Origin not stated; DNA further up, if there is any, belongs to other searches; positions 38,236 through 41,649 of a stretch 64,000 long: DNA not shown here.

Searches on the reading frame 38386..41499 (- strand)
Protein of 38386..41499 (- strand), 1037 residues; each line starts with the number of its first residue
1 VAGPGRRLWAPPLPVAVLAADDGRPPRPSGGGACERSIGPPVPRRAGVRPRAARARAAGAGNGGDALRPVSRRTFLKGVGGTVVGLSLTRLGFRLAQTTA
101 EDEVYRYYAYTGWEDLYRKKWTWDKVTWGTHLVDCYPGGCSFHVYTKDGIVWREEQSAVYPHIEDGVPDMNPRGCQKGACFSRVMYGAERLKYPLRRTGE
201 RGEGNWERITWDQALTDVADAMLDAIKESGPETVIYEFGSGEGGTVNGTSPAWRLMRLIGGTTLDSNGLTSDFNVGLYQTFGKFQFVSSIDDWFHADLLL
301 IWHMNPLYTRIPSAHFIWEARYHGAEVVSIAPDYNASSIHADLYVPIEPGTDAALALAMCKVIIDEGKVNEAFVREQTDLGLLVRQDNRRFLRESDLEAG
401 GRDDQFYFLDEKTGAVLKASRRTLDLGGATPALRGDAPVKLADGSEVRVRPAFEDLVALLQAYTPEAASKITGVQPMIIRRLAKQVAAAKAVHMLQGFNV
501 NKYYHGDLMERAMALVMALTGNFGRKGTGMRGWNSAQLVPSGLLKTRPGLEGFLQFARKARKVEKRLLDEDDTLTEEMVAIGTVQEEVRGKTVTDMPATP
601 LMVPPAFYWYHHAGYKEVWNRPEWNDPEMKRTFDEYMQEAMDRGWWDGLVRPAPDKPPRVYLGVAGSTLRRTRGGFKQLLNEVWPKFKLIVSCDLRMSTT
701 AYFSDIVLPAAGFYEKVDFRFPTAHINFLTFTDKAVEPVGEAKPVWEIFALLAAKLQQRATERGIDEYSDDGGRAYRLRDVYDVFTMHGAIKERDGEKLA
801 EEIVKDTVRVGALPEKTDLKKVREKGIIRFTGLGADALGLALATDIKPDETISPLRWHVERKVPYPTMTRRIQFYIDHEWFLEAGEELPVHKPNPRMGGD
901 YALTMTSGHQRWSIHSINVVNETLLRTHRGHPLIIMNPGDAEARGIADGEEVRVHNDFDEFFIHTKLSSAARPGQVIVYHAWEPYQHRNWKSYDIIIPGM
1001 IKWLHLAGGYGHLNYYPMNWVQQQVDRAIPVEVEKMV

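Call 65: search_protein_families(library=ncbifam, proteins=[L031:13623-16394:+, L053:11052-13736:+, L051:9628-12375:-, L079:14148-16898:+, L068:3943-6783:+, window:38386-41286:-], max_evalue=1e-100)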
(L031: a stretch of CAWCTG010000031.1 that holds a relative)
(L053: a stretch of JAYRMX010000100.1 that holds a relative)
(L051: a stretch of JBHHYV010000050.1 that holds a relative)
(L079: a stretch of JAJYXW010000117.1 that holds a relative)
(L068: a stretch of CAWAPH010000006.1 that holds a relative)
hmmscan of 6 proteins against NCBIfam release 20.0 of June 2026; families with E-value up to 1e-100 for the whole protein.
L031:13623-16394:+ (924 aa): 2 families
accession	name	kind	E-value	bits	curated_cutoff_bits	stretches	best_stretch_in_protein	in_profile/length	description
TIGR03479.1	DMSO_red_II_alp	subfamily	4.9e-229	762.8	984.75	1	1-922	52-912/913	molybdopterin-dependent oxidoreductase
NF042978.1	EthbenzDh_ebdA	equivalog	8.7e-177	589.7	2000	1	1-919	72-971/977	ethylbenzene dehydrogenase subunit alpha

L053:11052-13736:+ (895 aa): 2 families
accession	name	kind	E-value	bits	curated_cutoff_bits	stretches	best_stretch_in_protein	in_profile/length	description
TIGR03479.1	DMSO_red_II_alp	subfamily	5.4e-268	891.8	984.75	1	2-895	41-894/913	molybdopterin-dependent oxidoreductase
NF042978.1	EthbenzDh_ebdA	equivalog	1.6e-183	612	2000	1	1-895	60-955/977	ethylbenzene dehydrogenase subunit alpha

L051:9628-12375:- (916 aa): 2 families
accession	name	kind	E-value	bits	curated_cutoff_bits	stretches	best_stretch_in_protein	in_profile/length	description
TIGR03479.1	DMSO_red_II_alp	subfamily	8.3e-247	821.6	984.75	1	3-914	43-913/913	molybdopterin-dependent oxidoreductase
NF042978.1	EthbenzDh_ebdA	equivalog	4e-209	696.8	2000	1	3-915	63-976/977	ethylbenzene dehydrogenase subunit alpha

L079:14148-16898:+ (917 aa): 2 families
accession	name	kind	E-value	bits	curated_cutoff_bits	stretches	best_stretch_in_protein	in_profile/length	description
TIGR03479.1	DMSO_red_II_alp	subfamily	5.8e-239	795.7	984.75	1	14-915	46-913/913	molybdopterin-dependent oxidoreductase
NF042978.1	EthbenzDh_ebdA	equivalog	3.9e-201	670.3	2000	1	9-915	61-975/977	ethylbenzene dehydrogenase subunit alpha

L068:3943-6783:+ (947 aa): 2 families
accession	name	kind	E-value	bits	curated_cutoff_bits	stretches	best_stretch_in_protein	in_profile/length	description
TIGR03479.1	DMSO_red_II_alp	subfamily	2.2e-239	797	984.75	1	3-946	1-893/913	molybdopterin-dependent oxidoreductase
NF042978.1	EthbenzDh_ebdA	equivalog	3.5e-137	458.6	2000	1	3-942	21-950/977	ethylbenzene dehydrogenase subunit alpha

window:38386-41286:- (966 aa): 2 families
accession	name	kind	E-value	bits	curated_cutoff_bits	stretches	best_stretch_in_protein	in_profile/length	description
TIGR03479.1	DMSO_red_II_alp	subfamily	0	1023.1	984.75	1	1-963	1-913/913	molybdopterin-dependent oxidoreductase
NF042978.1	EthbenzDh_ebdA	equivalog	6e-258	858.4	2000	1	1-964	21-976/977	ethylbenzene dehydrogenase subunit alpha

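Call 75: search_protein_families(library=pfam, proteins=[L063:1846-3081:+, L017:18878-20101:-, L021:4453-6009:+, L084:4481-5332:-, L066:16433-16783:-, L041:1109-1933:-, L013:12386-13519:+, L061:1389-2213:+, L040:3681-4961:-, L058:15207-16853:-], max_evalue=0.00001)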
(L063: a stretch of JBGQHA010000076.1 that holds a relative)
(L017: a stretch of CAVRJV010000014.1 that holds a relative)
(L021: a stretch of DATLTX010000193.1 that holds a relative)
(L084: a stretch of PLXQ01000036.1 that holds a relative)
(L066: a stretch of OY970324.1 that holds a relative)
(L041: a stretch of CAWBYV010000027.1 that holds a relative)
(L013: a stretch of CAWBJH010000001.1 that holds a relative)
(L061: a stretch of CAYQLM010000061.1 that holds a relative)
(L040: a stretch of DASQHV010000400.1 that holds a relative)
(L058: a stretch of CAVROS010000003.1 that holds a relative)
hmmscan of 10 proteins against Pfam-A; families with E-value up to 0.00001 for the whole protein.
L063:1846-3081:+ (412 aa): 5 families
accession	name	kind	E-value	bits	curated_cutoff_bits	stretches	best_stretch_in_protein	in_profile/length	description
PF00441.29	Acyl-CoA_dh_1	-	2.1e-31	109.5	22.4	1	276-408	18-149/150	Acyl-CoA dehydrogenase, C-terminal domain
PF02770.24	Acyl-CoA_dh_M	-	2.6e-15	56.8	33.3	1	139-247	1-97/97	Acyl-CoA dehydrogenase, middle domain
PF08028.16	Acyl-CoA_dh_2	-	7.6e-13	49.4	22.7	1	279-389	6-125/134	Acyl-CoA dehydrogenase, C-terminal domain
PF02771.21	Acyl-CoA_dh_N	-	4.2e-10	40.4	22.9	1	12-118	1-101/113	Acyl-CoA dehydrogenase, N-terminal domain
PF22924.1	ACOX_C_alpha1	-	9.7e-06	25.9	27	0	304-409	47-169/169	Acyl-CoA oxidase, C-alpha1 domain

L017:18878-20101:- (408 aa): 6 families
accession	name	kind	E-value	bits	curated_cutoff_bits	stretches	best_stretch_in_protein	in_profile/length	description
PF22691.2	Thiolase_C_1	-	9e-39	132.9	28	1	276-398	17-138/144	Thiolase C-terminal domain-like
PF00108.29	Thiolase_N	-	2.9e-26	92.8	26.4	1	7-246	1-259/260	Thiolase, N-terminal domain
PF02803.24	Thiolase_C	-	1.3e-10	41.4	27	1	283-375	28-102/123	Thiolase, C-terminal domain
PF00109.32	ketoacyl-synt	-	4.9e-09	36.6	20.8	1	65-133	152-218/252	Beta-ketoacyl synthase, N-terminal domain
PF08545.16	ACP_syn_III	-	7e-07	29.5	24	0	83-121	1-39/80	3-Oxoacyl-[acyl-carrier-protein (ACP)] synthase III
PF02801.28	Ketoacyl-synt_C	-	3.6e-06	27.4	20.8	0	270-308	18-56/119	Beta-ketoacyl synthase, C-terminal domain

L021:4453-6009:+ (519 aa): 2 families
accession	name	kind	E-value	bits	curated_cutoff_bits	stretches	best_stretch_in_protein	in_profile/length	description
PF00501.34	AMP-binding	-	3.5e-63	214.1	29.9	1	13-360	2-378/384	AMP-binding enzyme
PF13193.12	AMP-binding_C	-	2.1e-14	54.6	24.5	1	417-490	1-74/76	AMP-binding enzyme C-terminal domain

L084:4481-5332:- (284 aa): 2 families
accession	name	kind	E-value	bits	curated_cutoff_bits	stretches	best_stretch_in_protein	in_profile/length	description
PF00378.25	ECH_1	-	2.2e-59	201.3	27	1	22-279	2-250/251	Enoyl-CoA hydratase/isomerase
PF16113.10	ECH_2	-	2.6e-30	106.5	27.2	1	27-271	2-239/335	Enoyl-CoA hydratase/isomerase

L066:16433-16783:- (117 aa): 0 families

L041:1109-1933:- (275 aa): 4 families
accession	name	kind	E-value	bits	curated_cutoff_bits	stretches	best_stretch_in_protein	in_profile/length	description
PF13561.12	adh_short_C2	-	1.3e-60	205.4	27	1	12-272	1-235/236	Enoyl-(Acyl carrier protein) reductase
PF00106.31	adh_short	-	1.1e-53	182.1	26.6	1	6-211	1-189/195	short chain dehydrogenase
PF23441.1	SDR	-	4.6e-09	36.5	27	1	76-272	68-255/258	SDR-like rossmann domain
PF08659.16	KR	-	1.9e-07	31.6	22.6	1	9-176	4-154/180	KR domain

L013:12386-13519:+ (378 aa): 3 families
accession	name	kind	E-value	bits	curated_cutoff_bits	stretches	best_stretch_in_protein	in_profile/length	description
PF03060.21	NMO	-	1.3e-44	153.4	28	1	11-359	2-327/331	Nitronate monooxygenase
PF01070.24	FMN_dh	-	9.5e-10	38.5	24.9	1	164-247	226-306/350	FMN-dependent dehydrogenase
PF00478.31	IMPDH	-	1.9e-07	30.9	25.6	0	205-258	198-251/345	IMP dehydrogenase / GMP reductase domain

L061:1389-2213:+ (275 aa): 1 family
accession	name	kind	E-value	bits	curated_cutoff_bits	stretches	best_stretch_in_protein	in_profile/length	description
PF00881.29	Nitroreductase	-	5.3e-17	63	23.5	1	8-192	2-167/167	Nitroreductase family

L040:3681-4961:- (427 aa): 1 family
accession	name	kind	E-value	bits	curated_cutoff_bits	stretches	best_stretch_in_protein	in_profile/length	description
PF07992.20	Pyr_redox_2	-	6.5e-13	49.2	26.1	1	8-121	2-121/291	Pyridine nucleotide-disulphide oxidoreductase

L058:15207-16853:- (549 aa): 1 family
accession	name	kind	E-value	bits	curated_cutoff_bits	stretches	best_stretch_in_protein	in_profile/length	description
PF00171.27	Aldedh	-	9.4e-171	568.8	23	1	96-545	7-461/461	Aldehyde dehydrogenase family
